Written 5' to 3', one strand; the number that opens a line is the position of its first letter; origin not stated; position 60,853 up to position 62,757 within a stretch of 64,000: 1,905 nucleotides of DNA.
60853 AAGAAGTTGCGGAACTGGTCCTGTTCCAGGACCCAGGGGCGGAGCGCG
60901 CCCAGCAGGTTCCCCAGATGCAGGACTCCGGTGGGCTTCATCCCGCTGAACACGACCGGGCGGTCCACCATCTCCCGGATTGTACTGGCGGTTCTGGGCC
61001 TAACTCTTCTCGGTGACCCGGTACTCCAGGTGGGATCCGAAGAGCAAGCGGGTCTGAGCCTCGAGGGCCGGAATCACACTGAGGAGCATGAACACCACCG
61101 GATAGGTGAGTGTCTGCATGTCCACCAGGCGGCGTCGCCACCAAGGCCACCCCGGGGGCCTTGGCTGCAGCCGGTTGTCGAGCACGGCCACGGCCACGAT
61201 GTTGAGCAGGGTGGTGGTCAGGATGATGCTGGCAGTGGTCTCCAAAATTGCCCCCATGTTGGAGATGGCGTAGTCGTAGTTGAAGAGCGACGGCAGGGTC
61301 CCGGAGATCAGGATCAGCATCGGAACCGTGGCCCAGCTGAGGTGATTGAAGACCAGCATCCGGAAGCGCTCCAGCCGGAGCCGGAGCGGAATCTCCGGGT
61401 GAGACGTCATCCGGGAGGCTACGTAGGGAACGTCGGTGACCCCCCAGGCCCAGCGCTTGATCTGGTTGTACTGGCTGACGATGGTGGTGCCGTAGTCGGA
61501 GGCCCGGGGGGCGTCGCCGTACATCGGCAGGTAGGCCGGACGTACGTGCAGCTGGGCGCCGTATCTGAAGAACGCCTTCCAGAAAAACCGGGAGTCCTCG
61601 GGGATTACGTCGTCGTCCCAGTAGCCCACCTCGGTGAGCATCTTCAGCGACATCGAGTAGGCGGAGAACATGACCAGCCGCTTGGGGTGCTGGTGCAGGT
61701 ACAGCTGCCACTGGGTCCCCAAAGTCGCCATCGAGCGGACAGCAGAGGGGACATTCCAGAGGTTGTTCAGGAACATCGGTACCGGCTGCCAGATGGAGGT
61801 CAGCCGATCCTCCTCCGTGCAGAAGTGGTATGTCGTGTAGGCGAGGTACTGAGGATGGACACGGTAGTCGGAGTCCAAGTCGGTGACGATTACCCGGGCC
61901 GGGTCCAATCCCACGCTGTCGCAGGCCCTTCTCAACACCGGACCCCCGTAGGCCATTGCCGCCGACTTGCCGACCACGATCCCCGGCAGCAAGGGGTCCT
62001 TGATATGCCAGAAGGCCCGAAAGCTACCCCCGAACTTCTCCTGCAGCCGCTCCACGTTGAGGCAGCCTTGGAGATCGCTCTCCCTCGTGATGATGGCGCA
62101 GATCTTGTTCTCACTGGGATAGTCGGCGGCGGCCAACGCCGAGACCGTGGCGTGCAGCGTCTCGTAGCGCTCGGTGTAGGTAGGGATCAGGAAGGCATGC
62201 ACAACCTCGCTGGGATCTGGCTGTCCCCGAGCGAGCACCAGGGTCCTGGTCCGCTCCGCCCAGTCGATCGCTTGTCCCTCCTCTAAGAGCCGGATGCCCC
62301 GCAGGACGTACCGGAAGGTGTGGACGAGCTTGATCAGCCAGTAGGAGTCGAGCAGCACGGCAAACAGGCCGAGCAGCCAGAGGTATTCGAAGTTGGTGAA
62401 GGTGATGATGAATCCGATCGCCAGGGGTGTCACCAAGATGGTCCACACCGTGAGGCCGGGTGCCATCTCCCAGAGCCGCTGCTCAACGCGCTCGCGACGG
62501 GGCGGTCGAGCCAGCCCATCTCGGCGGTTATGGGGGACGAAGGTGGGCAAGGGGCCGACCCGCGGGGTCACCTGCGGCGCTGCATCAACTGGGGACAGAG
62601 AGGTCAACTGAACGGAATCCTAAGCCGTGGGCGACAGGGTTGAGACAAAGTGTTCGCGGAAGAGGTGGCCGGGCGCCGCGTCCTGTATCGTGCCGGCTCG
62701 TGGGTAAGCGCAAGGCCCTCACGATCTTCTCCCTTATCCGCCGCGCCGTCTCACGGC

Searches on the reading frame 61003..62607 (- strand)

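Call 79: search_protein_families(library=pfam, proteins=[window:61003-62607:-], max_evalue=0.00001)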
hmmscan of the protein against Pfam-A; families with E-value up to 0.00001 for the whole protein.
window:61003-62607:- (535 aa): 1 family
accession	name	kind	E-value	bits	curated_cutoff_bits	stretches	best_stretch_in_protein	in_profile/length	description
PF13632.12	Glyco_trans_2_3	-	2e-09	38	27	1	241-462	2-183/198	Glycosyl transferase family group 2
